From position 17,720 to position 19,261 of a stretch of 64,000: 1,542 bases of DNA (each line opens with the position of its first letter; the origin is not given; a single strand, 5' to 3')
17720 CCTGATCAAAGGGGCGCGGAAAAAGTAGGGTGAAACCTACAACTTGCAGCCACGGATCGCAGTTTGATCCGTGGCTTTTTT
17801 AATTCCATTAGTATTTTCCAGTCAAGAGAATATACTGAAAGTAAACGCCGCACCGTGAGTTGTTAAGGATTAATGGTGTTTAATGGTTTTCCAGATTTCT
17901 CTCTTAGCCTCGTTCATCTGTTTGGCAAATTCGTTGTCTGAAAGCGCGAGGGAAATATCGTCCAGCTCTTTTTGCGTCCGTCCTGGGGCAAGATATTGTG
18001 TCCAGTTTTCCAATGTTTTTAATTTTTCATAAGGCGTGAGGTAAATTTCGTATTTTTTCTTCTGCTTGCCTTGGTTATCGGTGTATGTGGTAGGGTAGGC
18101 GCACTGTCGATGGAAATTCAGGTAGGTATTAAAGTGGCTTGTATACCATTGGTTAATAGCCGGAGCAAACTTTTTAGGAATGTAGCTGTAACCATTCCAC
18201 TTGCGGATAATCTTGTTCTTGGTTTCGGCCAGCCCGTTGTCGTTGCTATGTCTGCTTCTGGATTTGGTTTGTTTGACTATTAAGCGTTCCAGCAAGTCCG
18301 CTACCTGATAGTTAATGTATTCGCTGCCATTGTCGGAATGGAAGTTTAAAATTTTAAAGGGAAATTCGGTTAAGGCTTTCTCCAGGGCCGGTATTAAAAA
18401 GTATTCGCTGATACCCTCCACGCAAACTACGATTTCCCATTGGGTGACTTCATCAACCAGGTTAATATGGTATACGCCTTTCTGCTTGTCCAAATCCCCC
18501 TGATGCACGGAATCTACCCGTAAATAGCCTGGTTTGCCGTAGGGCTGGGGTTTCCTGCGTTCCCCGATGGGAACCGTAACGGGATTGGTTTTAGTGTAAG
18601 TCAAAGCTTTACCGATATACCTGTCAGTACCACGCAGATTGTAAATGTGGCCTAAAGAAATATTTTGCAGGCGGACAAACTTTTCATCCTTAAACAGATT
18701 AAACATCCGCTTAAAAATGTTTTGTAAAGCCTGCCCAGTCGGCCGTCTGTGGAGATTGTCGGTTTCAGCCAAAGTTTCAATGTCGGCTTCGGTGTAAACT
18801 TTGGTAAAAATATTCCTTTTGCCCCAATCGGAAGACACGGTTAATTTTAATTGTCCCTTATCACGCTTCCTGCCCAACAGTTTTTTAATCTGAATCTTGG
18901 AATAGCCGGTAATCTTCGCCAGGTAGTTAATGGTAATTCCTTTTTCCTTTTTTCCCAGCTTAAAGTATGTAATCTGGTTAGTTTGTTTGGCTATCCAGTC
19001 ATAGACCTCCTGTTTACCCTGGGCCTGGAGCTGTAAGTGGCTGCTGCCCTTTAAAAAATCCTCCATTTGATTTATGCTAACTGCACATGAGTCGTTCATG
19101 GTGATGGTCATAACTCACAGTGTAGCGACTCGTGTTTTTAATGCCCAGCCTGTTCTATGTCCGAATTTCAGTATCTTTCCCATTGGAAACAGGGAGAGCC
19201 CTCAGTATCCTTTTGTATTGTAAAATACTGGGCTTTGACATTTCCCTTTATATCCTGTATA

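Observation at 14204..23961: ~9.8-kb visibly GC-richer island made entirely of unrecognised proteins, bounded by strong terminators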

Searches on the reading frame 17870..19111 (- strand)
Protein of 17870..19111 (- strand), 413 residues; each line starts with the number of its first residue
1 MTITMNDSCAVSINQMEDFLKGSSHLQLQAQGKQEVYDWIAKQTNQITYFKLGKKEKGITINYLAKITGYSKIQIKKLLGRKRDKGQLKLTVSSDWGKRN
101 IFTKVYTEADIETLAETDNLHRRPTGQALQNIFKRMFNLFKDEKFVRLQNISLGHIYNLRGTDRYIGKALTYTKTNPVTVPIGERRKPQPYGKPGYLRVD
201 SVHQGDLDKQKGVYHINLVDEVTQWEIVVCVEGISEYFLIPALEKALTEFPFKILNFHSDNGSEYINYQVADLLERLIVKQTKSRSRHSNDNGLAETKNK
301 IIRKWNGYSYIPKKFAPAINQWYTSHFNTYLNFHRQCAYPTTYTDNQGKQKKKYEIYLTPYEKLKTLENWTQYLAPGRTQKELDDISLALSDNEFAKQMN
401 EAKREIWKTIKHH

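Call 7: search_protein_families(library=pfam, proteins=[window:17870-19111:-], max_evalue=0.1)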
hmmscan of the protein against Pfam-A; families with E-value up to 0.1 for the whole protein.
window:17870-19111:- (413 aa): 1 family
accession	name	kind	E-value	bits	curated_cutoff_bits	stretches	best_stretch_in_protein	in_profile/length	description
PF00665.32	rve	-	2.1e-07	31.6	32.6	1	199-288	10-101/102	Integrase core domain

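Call 8: search_protein_families(library=padloc, proteins=[window:17870-19111:-], max_evalue=0.1)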
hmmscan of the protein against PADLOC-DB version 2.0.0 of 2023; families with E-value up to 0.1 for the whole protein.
window:17870-19111:- (413 aa): 0 families

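Call 72: search_protein_families(library=ncbifam, proteins=[window:17870-19111:-], max_evalue=0.1)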
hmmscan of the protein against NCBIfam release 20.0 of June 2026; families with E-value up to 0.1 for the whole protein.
window:17870-19111:- (413 aa): 3 families
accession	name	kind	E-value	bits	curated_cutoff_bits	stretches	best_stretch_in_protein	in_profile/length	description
NF033577.2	transpos_IS481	equivalog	2.1e-12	47.1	224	1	55-316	10-253/284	IS481 family transposase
NF033516.0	transpos_IS3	equivalog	1.2e-10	41.2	160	1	237-328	258-352/369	IS3 family transposase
NF006918.0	PRK09409.1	subfamily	0.042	13.4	597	1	242-339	179-276/301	IS2 transposase TnpB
